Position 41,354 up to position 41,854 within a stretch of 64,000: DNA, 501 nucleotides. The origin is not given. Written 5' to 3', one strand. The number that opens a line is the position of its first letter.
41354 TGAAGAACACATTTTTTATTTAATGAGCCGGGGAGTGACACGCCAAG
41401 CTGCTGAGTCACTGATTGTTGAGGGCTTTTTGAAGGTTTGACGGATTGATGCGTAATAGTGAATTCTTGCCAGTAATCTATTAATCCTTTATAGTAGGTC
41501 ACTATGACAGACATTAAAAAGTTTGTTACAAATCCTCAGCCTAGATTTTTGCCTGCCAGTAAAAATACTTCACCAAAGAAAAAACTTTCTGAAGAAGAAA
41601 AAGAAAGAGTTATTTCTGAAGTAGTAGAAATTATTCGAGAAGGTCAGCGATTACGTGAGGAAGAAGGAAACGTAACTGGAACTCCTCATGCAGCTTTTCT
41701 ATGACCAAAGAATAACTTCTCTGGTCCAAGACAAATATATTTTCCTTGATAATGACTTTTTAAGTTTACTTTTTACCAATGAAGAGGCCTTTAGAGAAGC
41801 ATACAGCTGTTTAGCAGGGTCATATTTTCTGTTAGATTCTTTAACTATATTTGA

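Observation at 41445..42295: A 33% GC island with a PIN-domain gene and a small overlapping upstream ORF, wedged between sufD and rnhB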

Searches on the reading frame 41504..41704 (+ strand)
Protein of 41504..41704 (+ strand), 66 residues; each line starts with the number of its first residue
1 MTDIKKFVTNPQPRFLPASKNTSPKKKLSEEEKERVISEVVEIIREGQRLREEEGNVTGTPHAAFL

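Call 4: search_protein_families(library=pfam, proteins=[window:41504-41704:+], max_evalue=1)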
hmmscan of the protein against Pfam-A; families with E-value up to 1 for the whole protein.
window:41504-41704:+ (66 aa): 0 families

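Call 5: search_protein_families(library=padloc, proteins=[window:41504-41704:+], max_evalue=1)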
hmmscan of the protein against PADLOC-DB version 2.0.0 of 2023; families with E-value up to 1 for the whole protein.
window:41504-41704:+ (66 aa): 0 families

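Call 8: search_protein_families(library=ncbifam, proteins=[window:41504-41704:+], max_evalue=1)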
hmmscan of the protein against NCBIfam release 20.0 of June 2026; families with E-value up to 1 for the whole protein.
window:41504-41704:+ (66 aa): 0 families

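Call 9: search_protein_families(library=phrogs, proteins=[window:41504-41704:+], max_evalue=1)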
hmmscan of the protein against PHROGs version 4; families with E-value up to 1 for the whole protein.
window:41504-41704:+ (66 aa): 1 family
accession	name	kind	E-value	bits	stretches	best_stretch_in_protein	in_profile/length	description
phrog_5305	-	unknown function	0.091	14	1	16-55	13-51/71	-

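Call 34: find_homologous_proteins(query=A2, max_evalue=0.01)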
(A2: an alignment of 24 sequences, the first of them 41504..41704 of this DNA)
Query A2 (24 sequences) (66 aa, profile of the alignment): 9 proteins with E <= 0.01 among 979 candidates.
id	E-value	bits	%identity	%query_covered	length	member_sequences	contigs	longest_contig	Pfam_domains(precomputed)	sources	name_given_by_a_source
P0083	8.1e-13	66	100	100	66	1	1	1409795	-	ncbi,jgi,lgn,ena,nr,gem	ncbi:MAG TPA: hypothetical protein VD999_03140 [Vitreimonas sp.]|nr:hypothetical protein [Vitreimona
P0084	5.7e-12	64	-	-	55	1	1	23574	-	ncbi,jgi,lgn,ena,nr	ncbi:hypothetical protein KKH36_02175 [Patescibacteria group bacterium]|nr:hypothetical protein [Pat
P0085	8.3e-8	50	-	-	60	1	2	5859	-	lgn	-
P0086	1.3e-7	50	-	-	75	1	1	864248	-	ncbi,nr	ncbi:hypothetical protein GF360_01250 [candidate division WWE3 bacterium]|nr:hypothetical protein [c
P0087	1.9e-7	49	-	-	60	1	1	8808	-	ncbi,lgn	-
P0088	5.0e-7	48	-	-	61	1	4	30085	-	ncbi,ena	-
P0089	1.8e-6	46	-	-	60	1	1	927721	-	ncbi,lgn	-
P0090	3.8e-5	42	44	27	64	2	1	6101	-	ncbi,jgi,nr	ncbi:MAG TPA: hypothetical protein PK950_03165 [Candidatus Paceibacterota bacterium]|nr:hypothetical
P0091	3.9e-5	42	31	52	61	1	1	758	-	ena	-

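Call 62: predict_structure(alignment_id=A4)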
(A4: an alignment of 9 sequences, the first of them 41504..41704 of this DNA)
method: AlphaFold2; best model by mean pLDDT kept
length: 66 residues; sequences in the alignment: 9
mean_pLDDT: 70.2   pTM: 0.37
mean pLDDT of the five models: 70.2, 69.7, 69.3, 68.2, 68.0
residues with pLDDT >= 90: 13; 70-90: 15; 50-70: 29; < 50: 9
segments of 3 or more residues with pLDDT < 50: 59-66
pLDDT, mean of each block of 10 residues (from residue 1): 62 60 68 92 91 63 45
secondary structure, 60 per line:
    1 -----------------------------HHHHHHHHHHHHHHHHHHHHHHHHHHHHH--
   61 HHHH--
elements in order: H30-58 H61-64

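Call 72: search_protein_families(library=pfam, alignment_id=A2, max_evalue=1)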
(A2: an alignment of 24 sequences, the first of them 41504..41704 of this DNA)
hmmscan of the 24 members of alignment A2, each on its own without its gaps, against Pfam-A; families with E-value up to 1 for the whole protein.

A. member 1, window:41504-41704:+ (66 aa): 0 families

B. families by the number of members that match (of 24 scanned): 15 families
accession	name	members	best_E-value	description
PF20819.2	T4_Rnl1_C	1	0.0053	T4 RNA ligase 1, C-terminal domain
PF03938.19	OmpH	1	0.0071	Outer membrane protein (OmpH-like)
PF05659.16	RPW8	1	0.0075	Arabidopsis broad-spectrum mildew resistance protein RPW8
PF12724.12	Flavodoxin_5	1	0.015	Flavodoxin domain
PF21861.2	RepB_C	1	0.033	Replication protein RepB, C-terminal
PF08321.18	PPP5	1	0.044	PPP5 TPR repeat region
PF02796.21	HTH_7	1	0.046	Helix-turn-helix domain of resolvase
PF24692.1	DUF7659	1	0.053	Family of unknown function (DUF7659)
PF24905.1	TTC3_9th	1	0.061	TTC3, helical domain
PF10927.13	DUF2738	1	0.069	Protein of unknown function (DUF2738)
PF18546.6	MetOD1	1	0.079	Methanogen output domain 1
PF12883.13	DUF3828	1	0.085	Protein of unknown function (DUF3828)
PF14185.11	SpoIISB_antitox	1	0.1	Antitoxin SpoIISB, type II toxin-antitoxin system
PF11558.13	HET-s_218-289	1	0.16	Het-s 218-289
PF17478.7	VP4_helical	1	0.21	Rotavirus VP4 helical domain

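Call 73: search_solved_structures(query=A2, max_evalue=10)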
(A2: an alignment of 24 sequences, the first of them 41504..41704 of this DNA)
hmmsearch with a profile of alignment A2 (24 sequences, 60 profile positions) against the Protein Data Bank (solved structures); distinct sequences matched with E-value up to 10: 8.
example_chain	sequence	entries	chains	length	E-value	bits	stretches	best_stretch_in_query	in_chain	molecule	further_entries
6dkm_A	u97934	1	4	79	0.31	14.6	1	19-50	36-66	DHD131_A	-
6hcv_A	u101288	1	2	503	1.7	12.3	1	8-45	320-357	Lysine--tRNA ligase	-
4h02_A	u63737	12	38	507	1.7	12.3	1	8-45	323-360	Lysyl-tRNA synthetase | Lysine--tRNA ligase | Lysine-tRNA ligase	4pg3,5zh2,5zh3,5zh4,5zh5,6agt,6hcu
4ycv_A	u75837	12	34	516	1.7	12.2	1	8-45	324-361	Lysine--tRNA ligase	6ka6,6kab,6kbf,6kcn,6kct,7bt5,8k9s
9yfg_Ea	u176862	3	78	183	2.4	11.8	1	36-52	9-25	Sodium-type flagellar protein MotX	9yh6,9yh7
9yed_AP1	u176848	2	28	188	2.4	11.8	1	36-52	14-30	Sodium-type flagellar protein MotX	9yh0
2l69_A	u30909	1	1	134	3.1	11.4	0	14-39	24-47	Rossmann 2x3 fold protein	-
7yh8_A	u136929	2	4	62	4.3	11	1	39-53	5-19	L-19437 | D-binder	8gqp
